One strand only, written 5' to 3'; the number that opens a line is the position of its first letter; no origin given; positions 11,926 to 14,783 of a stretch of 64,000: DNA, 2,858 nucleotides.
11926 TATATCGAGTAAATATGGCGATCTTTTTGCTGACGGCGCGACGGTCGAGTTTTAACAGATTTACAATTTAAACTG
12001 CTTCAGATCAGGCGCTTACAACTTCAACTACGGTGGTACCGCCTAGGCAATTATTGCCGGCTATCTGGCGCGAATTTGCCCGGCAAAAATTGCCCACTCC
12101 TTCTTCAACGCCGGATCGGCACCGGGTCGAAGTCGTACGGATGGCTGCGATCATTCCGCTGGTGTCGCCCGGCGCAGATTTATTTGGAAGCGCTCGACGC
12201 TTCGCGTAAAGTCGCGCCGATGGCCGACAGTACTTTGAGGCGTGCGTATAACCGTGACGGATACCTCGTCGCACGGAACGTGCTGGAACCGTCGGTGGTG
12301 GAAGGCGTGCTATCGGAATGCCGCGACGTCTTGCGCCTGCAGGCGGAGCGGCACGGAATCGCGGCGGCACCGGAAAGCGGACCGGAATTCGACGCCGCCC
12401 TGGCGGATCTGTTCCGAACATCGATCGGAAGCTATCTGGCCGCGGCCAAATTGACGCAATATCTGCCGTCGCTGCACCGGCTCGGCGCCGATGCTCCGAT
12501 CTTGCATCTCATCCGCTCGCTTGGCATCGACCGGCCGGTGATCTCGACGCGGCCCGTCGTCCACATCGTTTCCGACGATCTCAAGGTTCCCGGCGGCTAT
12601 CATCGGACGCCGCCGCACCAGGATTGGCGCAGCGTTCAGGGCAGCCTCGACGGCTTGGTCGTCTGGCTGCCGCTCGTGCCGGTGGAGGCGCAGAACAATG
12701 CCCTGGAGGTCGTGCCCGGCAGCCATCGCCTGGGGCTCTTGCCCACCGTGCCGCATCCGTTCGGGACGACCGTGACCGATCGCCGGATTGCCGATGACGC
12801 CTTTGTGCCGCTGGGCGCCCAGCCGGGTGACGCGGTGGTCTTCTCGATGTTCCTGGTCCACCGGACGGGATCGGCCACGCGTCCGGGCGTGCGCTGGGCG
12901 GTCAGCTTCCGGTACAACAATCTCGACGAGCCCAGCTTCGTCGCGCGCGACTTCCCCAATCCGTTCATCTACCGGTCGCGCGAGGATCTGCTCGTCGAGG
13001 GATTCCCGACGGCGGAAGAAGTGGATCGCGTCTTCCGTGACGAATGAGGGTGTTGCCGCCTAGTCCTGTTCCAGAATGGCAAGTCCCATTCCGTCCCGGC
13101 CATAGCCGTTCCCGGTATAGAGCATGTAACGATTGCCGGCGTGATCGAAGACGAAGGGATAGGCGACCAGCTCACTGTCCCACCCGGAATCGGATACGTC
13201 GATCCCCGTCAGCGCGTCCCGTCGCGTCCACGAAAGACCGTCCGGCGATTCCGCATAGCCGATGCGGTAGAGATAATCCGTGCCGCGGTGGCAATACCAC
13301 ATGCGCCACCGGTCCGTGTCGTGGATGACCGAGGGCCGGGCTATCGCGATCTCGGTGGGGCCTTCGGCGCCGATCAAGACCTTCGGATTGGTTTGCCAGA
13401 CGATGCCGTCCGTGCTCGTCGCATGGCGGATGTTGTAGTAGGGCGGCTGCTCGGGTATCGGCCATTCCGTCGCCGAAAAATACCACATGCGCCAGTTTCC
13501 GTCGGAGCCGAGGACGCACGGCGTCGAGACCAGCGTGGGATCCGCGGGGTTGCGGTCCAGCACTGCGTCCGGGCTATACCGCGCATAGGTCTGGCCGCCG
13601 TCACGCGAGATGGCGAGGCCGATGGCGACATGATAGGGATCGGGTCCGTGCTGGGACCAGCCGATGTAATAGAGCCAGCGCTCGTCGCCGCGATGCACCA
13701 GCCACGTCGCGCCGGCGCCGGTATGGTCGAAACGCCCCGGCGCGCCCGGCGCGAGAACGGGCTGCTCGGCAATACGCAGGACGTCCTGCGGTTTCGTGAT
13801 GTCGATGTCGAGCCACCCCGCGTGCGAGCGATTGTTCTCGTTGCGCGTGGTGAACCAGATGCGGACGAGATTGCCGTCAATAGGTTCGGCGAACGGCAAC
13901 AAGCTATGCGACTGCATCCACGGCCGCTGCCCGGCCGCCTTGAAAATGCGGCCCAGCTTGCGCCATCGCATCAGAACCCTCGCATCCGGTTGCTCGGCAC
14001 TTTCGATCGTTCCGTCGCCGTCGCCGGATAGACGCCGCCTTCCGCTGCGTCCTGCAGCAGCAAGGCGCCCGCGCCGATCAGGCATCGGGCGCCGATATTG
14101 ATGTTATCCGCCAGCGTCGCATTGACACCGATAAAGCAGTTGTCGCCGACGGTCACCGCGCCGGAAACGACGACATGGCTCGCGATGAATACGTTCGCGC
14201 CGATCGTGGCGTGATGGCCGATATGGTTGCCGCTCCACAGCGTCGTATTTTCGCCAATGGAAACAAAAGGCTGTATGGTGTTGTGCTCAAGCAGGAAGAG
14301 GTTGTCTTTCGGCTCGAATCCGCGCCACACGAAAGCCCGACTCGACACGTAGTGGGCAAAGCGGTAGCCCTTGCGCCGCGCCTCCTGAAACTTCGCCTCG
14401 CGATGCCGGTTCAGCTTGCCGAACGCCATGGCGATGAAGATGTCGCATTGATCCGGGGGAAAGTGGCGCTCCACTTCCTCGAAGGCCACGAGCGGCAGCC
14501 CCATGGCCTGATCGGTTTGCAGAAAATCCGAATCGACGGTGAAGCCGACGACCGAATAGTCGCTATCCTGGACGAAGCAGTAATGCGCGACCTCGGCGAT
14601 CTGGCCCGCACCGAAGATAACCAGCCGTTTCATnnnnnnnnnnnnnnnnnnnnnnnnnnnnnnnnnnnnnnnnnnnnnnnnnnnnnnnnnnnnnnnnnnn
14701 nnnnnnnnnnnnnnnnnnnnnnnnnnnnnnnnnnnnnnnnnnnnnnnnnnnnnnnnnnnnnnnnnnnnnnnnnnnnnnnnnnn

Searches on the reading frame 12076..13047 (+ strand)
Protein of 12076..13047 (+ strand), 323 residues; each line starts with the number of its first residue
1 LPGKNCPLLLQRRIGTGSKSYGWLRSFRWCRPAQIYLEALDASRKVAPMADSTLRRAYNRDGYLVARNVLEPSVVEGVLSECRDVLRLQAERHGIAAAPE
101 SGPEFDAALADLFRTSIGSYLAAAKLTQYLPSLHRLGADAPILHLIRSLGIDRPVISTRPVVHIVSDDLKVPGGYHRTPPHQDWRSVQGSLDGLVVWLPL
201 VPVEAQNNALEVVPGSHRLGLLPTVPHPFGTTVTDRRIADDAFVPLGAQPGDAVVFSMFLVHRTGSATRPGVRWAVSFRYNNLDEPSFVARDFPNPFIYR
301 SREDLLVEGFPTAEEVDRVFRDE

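Call 9: search_protein_families(library=pfam, proteins=[window:12076-13047:+], max_evalue=0.01)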
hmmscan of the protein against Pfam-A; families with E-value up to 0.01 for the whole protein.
window:12076-13047:+ (323 aa): 1 family
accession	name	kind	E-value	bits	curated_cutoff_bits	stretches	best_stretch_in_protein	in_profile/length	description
PF05721.19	PhyH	-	5.2e-17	63.3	22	1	58-268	1-206/213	Phytanoyl-CoA dioxygenase (PhyH)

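Call 11: search_protein_families(library=ncbifam, proteins=[window:12076-13047:+], max_evalue=0.001)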
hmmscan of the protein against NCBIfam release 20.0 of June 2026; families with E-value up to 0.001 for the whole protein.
window:12076-13047:+ (323 aa): 1 family
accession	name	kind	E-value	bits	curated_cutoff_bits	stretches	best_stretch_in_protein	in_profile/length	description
NF045813.1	DxPntBtaHylase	equivalog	0.00028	20.3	550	0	171-264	127-228/285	1-deoxypentalenic acid 11-beta-hydroxylase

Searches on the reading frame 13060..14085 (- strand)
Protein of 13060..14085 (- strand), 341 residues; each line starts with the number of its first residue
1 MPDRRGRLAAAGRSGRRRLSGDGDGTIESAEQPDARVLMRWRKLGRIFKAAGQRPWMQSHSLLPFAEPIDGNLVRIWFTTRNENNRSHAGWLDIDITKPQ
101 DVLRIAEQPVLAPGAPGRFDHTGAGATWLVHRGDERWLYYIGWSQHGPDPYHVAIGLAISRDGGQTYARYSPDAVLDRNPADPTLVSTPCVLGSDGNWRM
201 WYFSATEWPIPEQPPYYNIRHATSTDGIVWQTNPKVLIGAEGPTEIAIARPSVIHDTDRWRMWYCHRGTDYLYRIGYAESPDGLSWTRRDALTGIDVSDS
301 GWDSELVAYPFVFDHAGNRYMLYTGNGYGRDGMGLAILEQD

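Call 9: search_protein_families(library=pfam, proteins=[window:13060-14085:-], max_evalue=0.01)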
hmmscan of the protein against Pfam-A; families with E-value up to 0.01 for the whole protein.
window:13060-14085:- (341 aa): 0 families

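Call 11: search_protein_families(library=ncbifam, proteins=[window:13060-14085:-], max_evalue=0.001)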
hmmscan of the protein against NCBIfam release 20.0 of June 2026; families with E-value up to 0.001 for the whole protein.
window:13060-14085:- (341 aa): 1 family
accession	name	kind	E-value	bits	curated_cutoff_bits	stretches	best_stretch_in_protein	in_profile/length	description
NF052550.1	BManbPhaseBMBP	equivalog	6.6e-07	29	450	0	268-327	53-110/296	beta-1,2-mannobiose phosphorylase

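Call 73: search_protein_families(library=pfam, proteins=[window:13063-13971:-], max_evalue=0.01)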
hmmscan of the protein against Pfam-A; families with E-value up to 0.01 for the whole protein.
window:13063-13971:- (303 aa): 0 families

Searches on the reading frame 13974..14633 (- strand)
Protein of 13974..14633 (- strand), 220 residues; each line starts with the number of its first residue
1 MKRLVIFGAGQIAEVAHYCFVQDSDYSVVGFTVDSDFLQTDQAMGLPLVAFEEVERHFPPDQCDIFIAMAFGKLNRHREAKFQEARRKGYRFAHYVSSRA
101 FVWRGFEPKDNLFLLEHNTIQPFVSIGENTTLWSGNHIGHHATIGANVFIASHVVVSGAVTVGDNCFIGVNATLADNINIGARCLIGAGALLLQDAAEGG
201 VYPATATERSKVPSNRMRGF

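Call 73: search_protein_families(library=pfam, proteins=[window:13974-14633:-], max_evalue=0.01)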
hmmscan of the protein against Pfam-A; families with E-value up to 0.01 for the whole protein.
window:13974-14633:- (220 aa): 4 families
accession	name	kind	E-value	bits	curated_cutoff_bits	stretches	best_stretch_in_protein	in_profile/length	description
PF00132.30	Hexapep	-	1.6e-18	66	27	2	124-158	2-36/36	Bacterial transferase hexapeptide (six repeats)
PF14602.12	Hexapep_2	-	6.1e-10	39.1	27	1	160-192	2-32/34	Hexapeptide repeat of succinyl-transferase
PF25084.1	LbH_EIF2B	-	2e-07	31.4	54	1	116-194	14-95/105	EIF2B subunit epsilon LbH domain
PF17836.7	PglD_N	-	0.00057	20.8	23.4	1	3-69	1-65/78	PglD N-terminal domain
